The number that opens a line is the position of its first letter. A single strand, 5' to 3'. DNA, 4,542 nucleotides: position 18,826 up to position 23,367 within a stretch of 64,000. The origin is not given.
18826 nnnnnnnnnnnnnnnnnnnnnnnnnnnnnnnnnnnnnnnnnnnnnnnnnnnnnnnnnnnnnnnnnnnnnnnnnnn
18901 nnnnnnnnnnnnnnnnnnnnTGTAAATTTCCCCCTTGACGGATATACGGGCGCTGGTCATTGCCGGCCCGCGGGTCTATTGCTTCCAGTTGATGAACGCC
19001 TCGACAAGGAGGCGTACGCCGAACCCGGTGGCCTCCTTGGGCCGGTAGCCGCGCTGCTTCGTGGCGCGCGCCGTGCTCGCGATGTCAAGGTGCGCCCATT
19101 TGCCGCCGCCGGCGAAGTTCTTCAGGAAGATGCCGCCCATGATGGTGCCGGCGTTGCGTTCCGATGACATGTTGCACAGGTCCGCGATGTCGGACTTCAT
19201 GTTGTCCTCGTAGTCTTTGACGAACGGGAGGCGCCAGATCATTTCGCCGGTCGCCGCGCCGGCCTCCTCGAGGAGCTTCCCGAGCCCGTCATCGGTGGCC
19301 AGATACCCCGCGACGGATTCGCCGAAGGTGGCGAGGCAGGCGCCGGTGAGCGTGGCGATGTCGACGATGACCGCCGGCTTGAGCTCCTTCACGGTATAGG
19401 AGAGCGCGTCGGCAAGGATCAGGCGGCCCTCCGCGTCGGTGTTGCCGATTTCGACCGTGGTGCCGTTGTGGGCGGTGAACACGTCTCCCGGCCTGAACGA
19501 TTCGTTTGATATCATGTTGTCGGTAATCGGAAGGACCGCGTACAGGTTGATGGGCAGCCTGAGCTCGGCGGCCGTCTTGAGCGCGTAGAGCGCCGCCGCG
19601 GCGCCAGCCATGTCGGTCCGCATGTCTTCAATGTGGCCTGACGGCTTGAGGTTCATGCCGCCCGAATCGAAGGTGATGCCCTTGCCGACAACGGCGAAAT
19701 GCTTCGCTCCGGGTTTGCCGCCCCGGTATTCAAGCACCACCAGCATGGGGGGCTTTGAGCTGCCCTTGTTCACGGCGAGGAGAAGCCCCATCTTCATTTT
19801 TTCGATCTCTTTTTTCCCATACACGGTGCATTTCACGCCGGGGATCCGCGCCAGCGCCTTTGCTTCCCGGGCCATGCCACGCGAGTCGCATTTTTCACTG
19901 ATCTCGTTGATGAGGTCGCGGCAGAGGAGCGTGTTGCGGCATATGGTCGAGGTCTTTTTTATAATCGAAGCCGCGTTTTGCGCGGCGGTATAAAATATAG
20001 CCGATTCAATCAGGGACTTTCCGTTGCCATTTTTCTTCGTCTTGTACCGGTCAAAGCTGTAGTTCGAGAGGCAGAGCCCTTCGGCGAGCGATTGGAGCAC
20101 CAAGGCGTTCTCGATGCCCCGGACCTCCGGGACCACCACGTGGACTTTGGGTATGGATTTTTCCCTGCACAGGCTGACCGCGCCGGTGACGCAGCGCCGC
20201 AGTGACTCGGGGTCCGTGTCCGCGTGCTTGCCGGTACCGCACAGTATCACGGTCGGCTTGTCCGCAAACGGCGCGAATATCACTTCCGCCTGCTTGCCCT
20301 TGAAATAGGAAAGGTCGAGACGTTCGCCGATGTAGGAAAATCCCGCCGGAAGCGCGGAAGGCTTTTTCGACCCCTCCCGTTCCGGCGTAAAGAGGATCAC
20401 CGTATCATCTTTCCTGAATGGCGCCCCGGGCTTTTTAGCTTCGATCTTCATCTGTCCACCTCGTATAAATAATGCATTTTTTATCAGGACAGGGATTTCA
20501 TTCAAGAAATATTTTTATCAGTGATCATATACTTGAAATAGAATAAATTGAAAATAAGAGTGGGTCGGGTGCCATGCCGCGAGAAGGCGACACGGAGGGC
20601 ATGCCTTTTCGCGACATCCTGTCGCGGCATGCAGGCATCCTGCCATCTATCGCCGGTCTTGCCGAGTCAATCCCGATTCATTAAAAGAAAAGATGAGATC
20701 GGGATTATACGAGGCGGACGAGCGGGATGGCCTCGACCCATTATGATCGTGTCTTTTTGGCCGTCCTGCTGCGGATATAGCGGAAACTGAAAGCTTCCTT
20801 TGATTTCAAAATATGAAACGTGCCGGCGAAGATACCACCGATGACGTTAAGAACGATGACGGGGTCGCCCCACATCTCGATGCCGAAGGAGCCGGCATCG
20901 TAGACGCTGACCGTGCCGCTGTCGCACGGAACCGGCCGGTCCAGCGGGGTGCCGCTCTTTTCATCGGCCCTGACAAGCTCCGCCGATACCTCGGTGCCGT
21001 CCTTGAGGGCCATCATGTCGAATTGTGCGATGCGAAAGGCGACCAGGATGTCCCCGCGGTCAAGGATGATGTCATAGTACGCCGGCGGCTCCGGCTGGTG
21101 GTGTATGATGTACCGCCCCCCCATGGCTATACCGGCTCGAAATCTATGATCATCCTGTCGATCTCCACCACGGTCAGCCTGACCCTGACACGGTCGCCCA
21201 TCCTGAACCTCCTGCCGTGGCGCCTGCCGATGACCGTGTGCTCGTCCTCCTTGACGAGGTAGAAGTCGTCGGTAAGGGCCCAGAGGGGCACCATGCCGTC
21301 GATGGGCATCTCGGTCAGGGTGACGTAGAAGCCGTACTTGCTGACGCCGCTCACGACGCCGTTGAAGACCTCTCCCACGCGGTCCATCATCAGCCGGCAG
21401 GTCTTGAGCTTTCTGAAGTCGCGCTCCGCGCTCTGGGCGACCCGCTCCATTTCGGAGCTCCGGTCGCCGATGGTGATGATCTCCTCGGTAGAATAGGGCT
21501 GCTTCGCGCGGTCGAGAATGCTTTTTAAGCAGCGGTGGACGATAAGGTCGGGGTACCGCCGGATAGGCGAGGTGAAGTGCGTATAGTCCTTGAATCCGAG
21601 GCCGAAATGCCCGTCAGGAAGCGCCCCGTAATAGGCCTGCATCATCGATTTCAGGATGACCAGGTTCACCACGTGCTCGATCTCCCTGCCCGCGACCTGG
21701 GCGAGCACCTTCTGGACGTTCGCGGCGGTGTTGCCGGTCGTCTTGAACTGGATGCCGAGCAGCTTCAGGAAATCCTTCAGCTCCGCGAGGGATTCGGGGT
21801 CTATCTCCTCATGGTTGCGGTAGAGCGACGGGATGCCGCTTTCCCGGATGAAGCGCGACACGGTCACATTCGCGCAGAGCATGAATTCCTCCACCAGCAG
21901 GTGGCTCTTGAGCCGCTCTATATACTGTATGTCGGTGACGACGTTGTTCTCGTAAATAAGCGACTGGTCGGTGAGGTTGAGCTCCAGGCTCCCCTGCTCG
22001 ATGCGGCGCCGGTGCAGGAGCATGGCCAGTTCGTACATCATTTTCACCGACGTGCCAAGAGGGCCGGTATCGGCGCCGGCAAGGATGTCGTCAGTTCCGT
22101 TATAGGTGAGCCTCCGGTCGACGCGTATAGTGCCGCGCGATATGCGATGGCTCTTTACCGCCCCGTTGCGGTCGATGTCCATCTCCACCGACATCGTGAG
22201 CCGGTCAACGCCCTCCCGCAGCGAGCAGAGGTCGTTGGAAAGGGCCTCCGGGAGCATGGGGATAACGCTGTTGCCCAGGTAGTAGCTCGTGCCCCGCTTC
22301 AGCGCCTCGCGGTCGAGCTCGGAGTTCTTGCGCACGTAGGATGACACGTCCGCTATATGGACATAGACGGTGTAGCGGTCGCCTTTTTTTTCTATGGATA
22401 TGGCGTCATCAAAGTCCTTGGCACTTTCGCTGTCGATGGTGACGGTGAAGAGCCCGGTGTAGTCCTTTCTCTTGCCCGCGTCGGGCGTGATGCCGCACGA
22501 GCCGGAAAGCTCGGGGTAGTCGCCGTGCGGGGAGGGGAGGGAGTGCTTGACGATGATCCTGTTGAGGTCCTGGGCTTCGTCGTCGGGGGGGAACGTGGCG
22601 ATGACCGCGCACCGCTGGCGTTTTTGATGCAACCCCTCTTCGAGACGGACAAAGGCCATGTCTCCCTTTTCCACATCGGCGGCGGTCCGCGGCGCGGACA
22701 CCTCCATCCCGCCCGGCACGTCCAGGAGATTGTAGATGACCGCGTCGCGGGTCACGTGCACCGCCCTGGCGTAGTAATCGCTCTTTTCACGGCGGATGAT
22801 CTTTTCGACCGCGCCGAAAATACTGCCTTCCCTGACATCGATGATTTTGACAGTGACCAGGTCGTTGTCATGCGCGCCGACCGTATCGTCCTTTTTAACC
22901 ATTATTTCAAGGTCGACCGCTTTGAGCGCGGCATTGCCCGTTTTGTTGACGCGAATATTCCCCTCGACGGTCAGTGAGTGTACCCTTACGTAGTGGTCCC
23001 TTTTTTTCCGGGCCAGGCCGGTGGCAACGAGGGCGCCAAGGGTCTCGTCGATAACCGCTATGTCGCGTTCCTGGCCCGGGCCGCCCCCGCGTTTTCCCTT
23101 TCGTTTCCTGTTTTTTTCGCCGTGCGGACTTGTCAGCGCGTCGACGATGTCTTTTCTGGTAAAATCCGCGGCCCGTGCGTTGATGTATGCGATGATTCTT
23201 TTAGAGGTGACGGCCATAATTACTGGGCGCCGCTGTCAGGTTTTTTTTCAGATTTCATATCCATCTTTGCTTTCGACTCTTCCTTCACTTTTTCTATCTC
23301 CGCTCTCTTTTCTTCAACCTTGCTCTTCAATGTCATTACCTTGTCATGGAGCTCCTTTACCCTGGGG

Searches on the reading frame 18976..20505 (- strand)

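Call 65: search_protein_families(library=pfam, proteins=[window:18976-20505:-], max_evalue=0.00001)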
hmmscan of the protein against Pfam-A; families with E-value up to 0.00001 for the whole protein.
window:18976-20505:- (509 aa): 2 families
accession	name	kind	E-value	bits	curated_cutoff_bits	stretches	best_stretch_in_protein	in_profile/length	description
PF00883.26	Peptidase_M17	-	4.7e-114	381.3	25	1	194-501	2-310/310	Cytosol aminopeptidase family, catalytic domain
PF02789.23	Peptidase_M17_N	-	1.1e-12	48.4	23.4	1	65-158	31-129/129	Cytosol aminopeptidase family, N-terminal domain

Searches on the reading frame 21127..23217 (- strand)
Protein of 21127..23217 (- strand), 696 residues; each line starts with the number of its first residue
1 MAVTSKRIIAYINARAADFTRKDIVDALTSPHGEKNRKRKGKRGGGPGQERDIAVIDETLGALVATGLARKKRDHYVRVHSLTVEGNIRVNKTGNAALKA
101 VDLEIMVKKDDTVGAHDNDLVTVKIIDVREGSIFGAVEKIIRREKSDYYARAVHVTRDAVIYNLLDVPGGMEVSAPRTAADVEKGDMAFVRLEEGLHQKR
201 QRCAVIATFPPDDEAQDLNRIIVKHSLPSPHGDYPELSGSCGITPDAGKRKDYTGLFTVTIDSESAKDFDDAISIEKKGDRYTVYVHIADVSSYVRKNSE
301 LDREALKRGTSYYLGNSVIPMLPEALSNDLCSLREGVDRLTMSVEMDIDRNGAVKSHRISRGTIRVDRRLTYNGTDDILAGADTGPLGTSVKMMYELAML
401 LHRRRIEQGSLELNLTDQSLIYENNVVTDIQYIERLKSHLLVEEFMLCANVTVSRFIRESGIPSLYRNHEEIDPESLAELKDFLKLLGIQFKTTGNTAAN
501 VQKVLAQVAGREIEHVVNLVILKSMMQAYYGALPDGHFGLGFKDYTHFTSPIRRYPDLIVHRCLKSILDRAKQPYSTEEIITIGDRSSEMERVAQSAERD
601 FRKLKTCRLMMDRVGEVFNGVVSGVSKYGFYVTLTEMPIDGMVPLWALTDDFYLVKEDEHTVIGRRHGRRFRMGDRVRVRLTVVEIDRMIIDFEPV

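Call 65: search_protein_families(library=pfam, proteins=[window:21127-23217:-], max_evalue=0.00001)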
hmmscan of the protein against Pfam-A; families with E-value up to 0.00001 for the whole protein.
window:21127-23217:- (696 aa): 3 families
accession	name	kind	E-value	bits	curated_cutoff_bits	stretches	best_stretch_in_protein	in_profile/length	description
PF00773.25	RNB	-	1.9e-109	366.3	29.3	1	250-569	1-325/326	RNB domain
PF00575.29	S1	-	5.3e-09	36.8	22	1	613-689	3-67/74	S1 RNA binding domain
PF18614.7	RNase_II_C_S1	-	1.7e-08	34.6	26.6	0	661-696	23-59/59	RNase II-type exonuclease C-terminal S1 domain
